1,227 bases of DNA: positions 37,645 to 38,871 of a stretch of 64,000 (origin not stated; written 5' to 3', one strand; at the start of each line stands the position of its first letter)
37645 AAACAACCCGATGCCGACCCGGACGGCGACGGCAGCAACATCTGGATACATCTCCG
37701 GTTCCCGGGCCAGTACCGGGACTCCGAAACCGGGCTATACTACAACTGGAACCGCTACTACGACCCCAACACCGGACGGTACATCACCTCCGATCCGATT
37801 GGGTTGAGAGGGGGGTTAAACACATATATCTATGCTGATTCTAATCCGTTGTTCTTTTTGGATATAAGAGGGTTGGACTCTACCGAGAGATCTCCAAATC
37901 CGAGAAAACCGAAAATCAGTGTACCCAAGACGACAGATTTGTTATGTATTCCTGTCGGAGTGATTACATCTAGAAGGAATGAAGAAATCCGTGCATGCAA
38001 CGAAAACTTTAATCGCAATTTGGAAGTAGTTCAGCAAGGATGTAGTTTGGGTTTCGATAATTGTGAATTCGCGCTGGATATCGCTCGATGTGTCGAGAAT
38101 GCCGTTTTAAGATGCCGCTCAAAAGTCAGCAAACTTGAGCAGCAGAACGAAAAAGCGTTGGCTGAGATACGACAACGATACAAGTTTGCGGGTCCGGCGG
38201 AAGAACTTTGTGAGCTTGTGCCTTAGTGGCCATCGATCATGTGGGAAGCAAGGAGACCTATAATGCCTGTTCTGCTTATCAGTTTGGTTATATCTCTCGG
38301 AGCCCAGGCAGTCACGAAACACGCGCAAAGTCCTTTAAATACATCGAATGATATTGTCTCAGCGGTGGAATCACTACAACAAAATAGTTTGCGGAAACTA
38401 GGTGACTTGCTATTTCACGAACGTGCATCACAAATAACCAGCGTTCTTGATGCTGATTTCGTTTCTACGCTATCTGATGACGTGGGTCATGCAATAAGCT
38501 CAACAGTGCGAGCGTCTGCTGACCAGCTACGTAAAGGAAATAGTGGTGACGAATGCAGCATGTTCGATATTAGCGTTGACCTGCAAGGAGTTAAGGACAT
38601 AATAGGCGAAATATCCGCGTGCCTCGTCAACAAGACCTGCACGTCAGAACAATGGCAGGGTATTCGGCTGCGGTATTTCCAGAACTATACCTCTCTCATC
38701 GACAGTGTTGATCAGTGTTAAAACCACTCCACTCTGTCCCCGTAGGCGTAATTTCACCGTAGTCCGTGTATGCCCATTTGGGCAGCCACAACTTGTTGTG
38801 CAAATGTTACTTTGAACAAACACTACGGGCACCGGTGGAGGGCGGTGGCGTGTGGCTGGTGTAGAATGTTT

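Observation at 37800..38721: AT-rich RHS C-terminal toxin domain that I do not recognise (116 aa, seven Cys) with an adjacent secreted immunity candidate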

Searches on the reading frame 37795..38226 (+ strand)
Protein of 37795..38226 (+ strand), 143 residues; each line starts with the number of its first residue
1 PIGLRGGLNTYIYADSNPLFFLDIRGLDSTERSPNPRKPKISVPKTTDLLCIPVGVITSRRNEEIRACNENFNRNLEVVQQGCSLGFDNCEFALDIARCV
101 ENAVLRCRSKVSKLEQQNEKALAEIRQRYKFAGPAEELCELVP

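Call 3: search_protein_families(library=pfam, proteins=[window:37876-38226:+], max_evalue=0.1)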
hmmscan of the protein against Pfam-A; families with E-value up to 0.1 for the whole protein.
window:37876-38226:+ (116 aa): 0 families

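Call 5: find_homologous_proteins(query=window:37876-38223:+, max_evalue=0.01)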
Query seq(116 aa): 1 candidates shared short words with the query, none scored E <= 0.01.

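Call 6: search_solved_structures(query=window:37876-38223:+, max_evalue=10)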
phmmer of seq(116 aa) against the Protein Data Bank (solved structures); distinct sequences matched with E-value up to 10: 5.
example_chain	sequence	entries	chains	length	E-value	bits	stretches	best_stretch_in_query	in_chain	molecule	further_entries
8owy_A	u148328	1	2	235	0.48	13.8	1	31-67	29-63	tRNA N(3)-methylcytidine methyltransferase METTL6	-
8owx_A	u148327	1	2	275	0.5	13.7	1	31-67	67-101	tRNA N(3)-methylcytidine methyltransferase METTL6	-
8p7b_A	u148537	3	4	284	0.52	13.7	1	31-67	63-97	tRNA N(3)-methylcytidine methyltransferase METTL6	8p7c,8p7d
7f1e_A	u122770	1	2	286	0.53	13.6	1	31-67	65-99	tRNA N(3)-methylcytidine methyltransferase METTL6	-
7ezg_A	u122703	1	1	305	0.54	13.6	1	31-67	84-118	tRNA N(3)-methylcytidine methyltransferase METTL6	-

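Call 18: search_protein_representatives(protein=window:37876-38226:+)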
Query: 116 residues. Proteins with E-value up to 0.001 (for the whole library): 6; up to 1e-10: 0; up to 1e-30: 0. The best 6 are listed.
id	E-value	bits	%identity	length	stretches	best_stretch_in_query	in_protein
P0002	2.3e-09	53.5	28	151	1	1-116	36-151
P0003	1.0e-07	48.2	26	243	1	1-116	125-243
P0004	3.6e-07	46.4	33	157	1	1-114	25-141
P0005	1.3e-06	44.7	29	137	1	1-112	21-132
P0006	8.2e-06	42.1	25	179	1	1-115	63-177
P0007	9.4e-05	38.6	23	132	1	1-113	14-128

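Call 21: predict_structure(protein=window:37795-38226:+)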
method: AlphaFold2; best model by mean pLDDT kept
length: 143 residues; sequences in the alignment: 1
mean_pLDDT: 51.3   pTM: 0.34
mean pLDDT of the five models: 51.3, 45.5, 43.4, 37.3, 37.2
residues with pLDDT >= 90: 0; 70-90: 10; 50-70: 70; < 50: 63
segments of 3 or more residues with pLDDT < 50: 1-36, 38-59, 139-143
pLDDT, mean of each block of 10 residues (from residue 1): 34 35 39 39 39 44 64 65 55 57 63 68 66 56 38
secondary structure, 60 per line:
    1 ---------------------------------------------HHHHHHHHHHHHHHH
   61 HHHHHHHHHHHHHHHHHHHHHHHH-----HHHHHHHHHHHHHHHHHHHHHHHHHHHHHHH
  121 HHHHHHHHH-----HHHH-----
elements in order: H46-84 H90-129 H135-138

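Call 22: find_homologous_proteins(query=A1, max_evalue=0.001)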
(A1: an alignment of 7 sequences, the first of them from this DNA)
Query A1 (7 sequences) (116 aa, profile of the alignment): 3 proteins with E <= 0.001 among 398 candidates.
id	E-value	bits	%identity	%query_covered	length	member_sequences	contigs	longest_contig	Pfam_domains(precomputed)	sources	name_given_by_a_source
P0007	2.3e-39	152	32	54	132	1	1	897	-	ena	-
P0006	3.6e-39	152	25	99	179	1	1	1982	-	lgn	-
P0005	5.0e-39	151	28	97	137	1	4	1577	-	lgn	-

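Call 24: find_encoding_contigs(protein=P0006, flank=5000)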
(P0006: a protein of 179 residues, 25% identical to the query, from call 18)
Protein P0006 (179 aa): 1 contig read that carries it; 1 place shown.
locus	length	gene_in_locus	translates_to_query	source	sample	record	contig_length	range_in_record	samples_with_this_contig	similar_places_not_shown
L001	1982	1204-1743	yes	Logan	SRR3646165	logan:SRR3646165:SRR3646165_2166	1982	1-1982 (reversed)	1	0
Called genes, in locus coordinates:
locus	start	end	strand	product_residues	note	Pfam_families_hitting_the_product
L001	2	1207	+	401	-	?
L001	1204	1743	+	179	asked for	-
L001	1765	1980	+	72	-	?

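Call 25: find_encoding_contigs(protein=P0005, flank=5000)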
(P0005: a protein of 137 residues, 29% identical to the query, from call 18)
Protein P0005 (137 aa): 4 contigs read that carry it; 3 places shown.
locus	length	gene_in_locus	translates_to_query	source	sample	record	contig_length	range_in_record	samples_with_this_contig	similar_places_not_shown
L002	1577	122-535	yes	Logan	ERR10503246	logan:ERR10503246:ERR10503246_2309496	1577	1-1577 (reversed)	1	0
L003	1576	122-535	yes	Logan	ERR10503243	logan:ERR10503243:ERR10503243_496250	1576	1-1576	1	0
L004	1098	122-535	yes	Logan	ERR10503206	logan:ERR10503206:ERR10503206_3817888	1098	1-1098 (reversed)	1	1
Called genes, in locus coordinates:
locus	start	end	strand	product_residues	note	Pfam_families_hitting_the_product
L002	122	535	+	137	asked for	-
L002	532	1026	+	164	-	-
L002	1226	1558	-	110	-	PF27235:AF_1680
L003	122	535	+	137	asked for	-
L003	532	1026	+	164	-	-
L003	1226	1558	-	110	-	PF27235:AF_1680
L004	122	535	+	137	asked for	-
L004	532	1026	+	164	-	-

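Call 26: find_encoding_contigs(protein=P0007, flank=5000)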
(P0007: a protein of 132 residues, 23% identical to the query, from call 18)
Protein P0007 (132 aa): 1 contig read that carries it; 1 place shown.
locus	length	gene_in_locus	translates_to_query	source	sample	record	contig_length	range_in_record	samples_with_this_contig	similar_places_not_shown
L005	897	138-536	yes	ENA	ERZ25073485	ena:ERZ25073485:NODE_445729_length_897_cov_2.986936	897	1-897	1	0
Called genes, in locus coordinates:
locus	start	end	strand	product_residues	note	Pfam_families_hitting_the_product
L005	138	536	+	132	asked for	-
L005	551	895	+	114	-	?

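Call 46: search_protein_families(library=ncbifam, proteins=[window:37876-38226:+], max_evalue=0.01)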
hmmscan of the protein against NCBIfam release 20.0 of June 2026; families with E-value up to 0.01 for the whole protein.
window:37876-38226:+ (116 aa): 0 families

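Call 49: predict_structure(alignment_id=A1)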
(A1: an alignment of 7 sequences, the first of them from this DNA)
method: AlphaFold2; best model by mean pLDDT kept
length: 116 residues; sequences in the alignment: 7
mean_pLDDT: 83.0   pTM: 0.62
mean pLDDT of the five models: 83.0, 82.2, 82.1, 78.6, 77.9
residues with pLDDT >= 90: 65; 70-90: 26; 50-70: 19; < 50: 6
segments of 3 or more residues with pLDDT < 50: 1-3
pLDDT, mean of each block of 10 residues (from residue 1): 49 57 77 91 96 93 92 95 96 94 79 70
secondary structure, 60 per line:
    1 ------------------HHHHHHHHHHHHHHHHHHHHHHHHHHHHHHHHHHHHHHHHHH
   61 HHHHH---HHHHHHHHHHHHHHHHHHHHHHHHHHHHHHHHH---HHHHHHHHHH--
elements in order: H19-65 H69-101 H105-114

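Call 57: search_protein_families(library=pfam, alignment_id=A3, max_evalue=1)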
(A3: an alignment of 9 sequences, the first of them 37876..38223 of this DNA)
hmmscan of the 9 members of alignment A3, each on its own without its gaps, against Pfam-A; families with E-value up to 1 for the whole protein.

A. member 1, window:37876-38223:+ (116 aa): 0 families

B. families by the number of members that match (of 9 scanned): 7 families
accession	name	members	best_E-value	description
PF12470.13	SUFU_C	2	0.071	Suppressor of Fused Gli/Ci N terminal binding domain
PF12205.13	GIT1_C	1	0.012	G protein-coupled receptor kinase-interacting protein 1 C term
PF09403.15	FadA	1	0.038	Adhesion protein FadA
PF04871.18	Uso1_p115_C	1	0.046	Uso1 / p115 like vesicle tethering protein, C terminal region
PF06882.17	DUF1263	1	0.059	Protein of unknown function (DUF1263)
PF10229.14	MMADHC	1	0.16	Methylmalonic aciduria and homocystinuria type D protein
PF08037.16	Attractin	1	0.49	Attractin family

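Call 58: search_solved_structures(query=A3, max_evalue=10)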
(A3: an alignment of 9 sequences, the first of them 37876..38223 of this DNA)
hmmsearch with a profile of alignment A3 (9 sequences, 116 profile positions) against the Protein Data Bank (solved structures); distinct sequences matched with E-value up to 10: 0.

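Call 63: fold_search(model_id=the predicted structure, library=pdb)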
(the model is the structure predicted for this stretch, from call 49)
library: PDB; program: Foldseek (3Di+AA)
matches with E <= 10: 400; with E <= 0.001: 0
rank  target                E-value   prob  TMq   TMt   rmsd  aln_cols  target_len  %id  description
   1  6zff_B                6.2e-01  0.25  0.28  0.26   8.9       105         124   16  Pyrococcus furiosus Rad50 coiled coils in rod configuration (released 2020-07-08)
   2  6koo_D                7.3e-01  1.00  0.66  0.07   1.8        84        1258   10  Mycobacterium tuberculosis initial transcription complex comprising sigma H and 5'-OH RNA of 7 nt (released 2020-03-11)
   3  6cce_D                7.3e-01  0.99  0.66  0.07   1.8        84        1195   10  Crystal structure of a Mycobacterium smegmatis RNA polymerase transcription initiation complex with inhibitor Kanglemy (released 2018-08-15)
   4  6kon_D                8.7e-01  0.99  0.66  0.07   1.8        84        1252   10  Mycobacterium tuberculosis initial transcription complex comprising sigma H and 5'-OH RNA of 5 nt (released 2020-03-11)
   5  6vvt_D                8.7e-01  0.98  0.67  0.07   5.8       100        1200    9  Crystal structure of a Mycobacterium smegmatis transcription initiation complex with Rifampicin-resistant RNA polymera (released 2020-10-21)
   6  6tye_D                9.2e-01  0.99  0.66  0.07   1.8        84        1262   10  Crystal structure of MTB sigma L transcription initiation complex with 5 nt long RNA primer (released 2020-03-11)
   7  8qti_D                9.8e-01  0.99  0.66  0.07   1.9        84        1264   10  Mycobacterium smegnatis RNAP open promoter complex with SigmaA and RbpA (released 2024-10-02)
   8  8q72_A                1.0e+00  0.80  0.49  0.10   4.7        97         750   14  E. coli plasmid-borne JetABCD(E248A) core in a cleavage-competent state (released 2024-01-31)
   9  8r2m_D                1.1e+00  0.99  0.65  0.06   2.0        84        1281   10  Mycobacterium smegnatis RNA polymerase transcription initiation complex with SigmaA, RbpA, HelD N-terminal domain and  (released 2024-10-02)
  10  8i4v_A                1.1e+00  0.54  0.42  0.22   5.4       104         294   17  Cryo-EM structure of 5-subunit Smc5/6 arm region (released 2024-06-26)
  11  6yys_D                1.2e+00  0.96  0.66  0.07   5.9       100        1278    9  Structure of Mycobacterium smegmatis HelD protein in complex with RNA polymerase core - State II, primary channel enga (released 2020-11-04)
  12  2y3a_B                1.2e+00  0.85  0.55  0.30   4.2        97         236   12  Crystal structure of p110beta in complex with icSH2 of p85beta and the drug GDC-0941 (released 2011-03-16)
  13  5zx3_D                1.2e+00  0.98  0.66  0.07   1.8        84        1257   10  Mycobacterium tuberculosis RNA polymerase holoenzyme with ECF sigma factor sigma H (released 2019-03-20)
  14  6dvc_D                1.2e+00  0.98  0.66  0.07   1.9        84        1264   10  Crystal structure of Mycobacterium tuberculosis transcription initiation complex(ECF sigma factor L) containing 5nt RN (released 2019-02-20)
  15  5zx2_D                1.3e+00  0.98  0.66  0.07   1.9        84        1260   10  Mycobacterium tuberculosis RNA polymerase transcription initiation complex with ECF sigma factor sigma H and 7nt RNA (released 2019-03-20)
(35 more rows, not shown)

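Call 84: search_dna_similar(query=window:37876-38223:+, collection=plasmids, mode=protein, max_evalue=0.1)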
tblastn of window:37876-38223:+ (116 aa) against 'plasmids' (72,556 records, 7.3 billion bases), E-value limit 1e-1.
No match.

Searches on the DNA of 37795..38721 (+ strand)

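Call 64: search_dna_similar(query=window:37795-38721:+, collection=plasmids, mode=distant)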
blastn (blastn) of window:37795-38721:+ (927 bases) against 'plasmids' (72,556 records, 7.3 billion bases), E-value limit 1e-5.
No match.

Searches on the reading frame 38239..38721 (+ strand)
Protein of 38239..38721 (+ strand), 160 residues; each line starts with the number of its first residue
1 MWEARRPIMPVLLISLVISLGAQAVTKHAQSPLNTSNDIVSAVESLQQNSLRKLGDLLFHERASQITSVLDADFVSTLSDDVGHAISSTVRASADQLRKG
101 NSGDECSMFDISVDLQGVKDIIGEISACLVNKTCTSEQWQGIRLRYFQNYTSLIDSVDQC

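Call 3: search_protein_families(library=pfam, proteins=[window:38239-38721:+], max_evalue=0.1)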
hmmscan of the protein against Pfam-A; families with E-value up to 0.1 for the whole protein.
window:38239-38721:+ (160 aa): 0 families

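Call 7: search_solved_structures(query=window:38239-38721:+, max_evalue=10)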
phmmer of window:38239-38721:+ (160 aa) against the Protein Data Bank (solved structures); distinct sequences matched with E-value up to 10: 0.

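Call 9: find_encoding_contigs(protein=window:38239-38721:+, flank=10000)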
Protein window:38239-38721:+ (160 aa): no gene with exactly this product is on record in the collection.

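Call 14: find_homologous_proteins(query=window:38239-38721:+, max_evalue=0.01)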
Query window:38239-38721:+ (160 aa): 1 proteins with E <= 0.01 among 49 candidates.
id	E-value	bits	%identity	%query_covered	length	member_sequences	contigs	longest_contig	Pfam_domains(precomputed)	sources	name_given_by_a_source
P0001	7.4e-91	320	100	95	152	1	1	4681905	-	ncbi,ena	-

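Call 16: find_encoding_contigs(protein=P0001, flank=10000)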
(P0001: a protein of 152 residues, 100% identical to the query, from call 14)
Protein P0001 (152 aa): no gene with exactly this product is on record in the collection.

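Call 17: list_cluster_members(proteins=[P0001])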
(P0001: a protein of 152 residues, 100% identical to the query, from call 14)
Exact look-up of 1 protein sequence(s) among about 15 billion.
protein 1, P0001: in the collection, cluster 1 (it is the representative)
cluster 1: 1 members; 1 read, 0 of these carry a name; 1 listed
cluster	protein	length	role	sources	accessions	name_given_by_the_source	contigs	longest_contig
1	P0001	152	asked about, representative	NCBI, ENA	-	-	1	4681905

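Call 46: search_protein_families(library=ncbifam, proteins=[window:38239-38721:+], max_evalue=0.01)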
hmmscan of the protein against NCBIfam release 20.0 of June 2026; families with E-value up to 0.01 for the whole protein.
window:38239-38721:+ (160 aa): 0 families

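Call 85: search_dna_similar(query=window:38239-38718:+, collection=plasmids, mode=protein, max_evalue=0.1)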
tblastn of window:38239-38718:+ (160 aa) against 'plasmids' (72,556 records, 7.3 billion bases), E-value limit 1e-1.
No match.
